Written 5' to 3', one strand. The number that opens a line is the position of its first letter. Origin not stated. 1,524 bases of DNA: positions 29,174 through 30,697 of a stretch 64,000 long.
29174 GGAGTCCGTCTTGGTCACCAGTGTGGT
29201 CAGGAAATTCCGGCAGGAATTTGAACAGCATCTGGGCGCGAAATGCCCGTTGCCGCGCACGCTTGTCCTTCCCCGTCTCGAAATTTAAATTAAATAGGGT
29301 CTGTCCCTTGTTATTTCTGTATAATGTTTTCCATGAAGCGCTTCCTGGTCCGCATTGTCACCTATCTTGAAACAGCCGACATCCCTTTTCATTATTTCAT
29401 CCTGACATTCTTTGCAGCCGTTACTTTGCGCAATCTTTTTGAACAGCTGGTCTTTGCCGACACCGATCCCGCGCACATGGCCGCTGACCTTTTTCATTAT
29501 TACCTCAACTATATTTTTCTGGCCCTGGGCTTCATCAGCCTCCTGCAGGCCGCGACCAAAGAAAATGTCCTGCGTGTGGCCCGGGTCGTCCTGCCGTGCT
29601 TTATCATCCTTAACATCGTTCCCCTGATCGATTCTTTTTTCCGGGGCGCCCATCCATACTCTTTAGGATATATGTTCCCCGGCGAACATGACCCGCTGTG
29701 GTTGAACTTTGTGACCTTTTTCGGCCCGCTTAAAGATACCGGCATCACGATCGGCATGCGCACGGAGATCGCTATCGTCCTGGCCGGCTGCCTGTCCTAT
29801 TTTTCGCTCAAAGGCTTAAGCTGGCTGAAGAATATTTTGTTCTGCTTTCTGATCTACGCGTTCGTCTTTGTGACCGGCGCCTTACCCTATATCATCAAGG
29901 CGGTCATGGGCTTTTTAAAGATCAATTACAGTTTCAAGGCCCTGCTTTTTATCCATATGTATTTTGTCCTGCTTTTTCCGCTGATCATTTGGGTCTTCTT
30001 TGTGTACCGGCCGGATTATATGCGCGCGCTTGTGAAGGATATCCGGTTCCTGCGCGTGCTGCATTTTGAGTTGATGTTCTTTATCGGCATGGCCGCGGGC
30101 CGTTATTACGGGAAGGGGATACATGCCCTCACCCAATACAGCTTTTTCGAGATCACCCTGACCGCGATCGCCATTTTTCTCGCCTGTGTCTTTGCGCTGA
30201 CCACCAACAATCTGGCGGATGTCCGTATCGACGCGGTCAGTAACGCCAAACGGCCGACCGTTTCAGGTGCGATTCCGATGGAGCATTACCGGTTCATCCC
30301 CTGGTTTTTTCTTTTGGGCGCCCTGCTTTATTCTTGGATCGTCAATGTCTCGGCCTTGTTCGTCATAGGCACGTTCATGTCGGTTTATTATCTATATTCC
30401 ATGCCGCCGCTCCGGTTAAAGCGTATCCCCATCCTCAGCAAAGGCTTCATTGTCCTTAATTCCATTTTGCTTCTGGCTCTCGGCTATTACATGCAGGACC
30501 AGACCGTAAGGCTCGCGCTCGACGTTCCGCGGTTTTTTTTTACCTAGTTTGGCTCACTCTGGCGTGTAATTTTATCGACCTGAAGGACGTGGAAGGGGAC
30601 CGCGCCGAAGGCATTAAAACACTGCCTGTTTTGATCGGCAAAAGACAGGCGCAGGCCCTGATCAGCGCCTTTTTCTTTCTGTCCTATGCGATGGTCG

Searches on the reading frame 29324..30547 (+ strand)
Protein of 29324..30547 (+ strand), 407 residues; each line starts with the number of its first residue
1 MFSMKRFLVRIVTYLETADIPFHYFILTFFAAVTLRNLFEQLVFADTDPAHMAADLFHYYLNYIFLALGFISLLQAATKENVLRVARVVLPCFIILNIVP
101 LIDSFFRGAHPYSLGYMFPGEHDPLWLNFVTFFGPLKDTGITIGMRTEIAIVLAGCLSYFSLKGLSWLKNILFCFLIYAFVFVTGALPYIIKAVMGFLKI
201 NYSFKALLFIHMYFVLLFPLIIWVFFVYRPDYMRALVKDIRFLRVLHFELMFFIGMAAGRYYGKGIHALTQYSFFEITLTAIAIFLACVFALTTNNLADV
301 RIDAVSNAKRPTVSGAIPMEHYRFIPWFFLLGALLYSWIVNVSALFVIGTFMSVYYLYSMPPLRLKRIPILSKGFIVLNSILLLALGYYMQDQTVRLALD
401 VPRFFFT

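Call 93: search_protein_families(library=pfam, proteins=[window:29324-30547:+], max_evalue=0.0001)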
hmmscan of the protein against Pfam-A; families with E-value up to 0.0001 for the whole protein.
window:29324-30547:+ (407 aa): 1 family
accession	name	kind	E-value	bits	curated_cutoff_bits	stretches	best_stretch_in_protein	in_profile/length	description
PF01040.23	UbiA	-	4.4e-13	49.5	34.2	1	275-395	20-139/250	UbiA prenyltransferase family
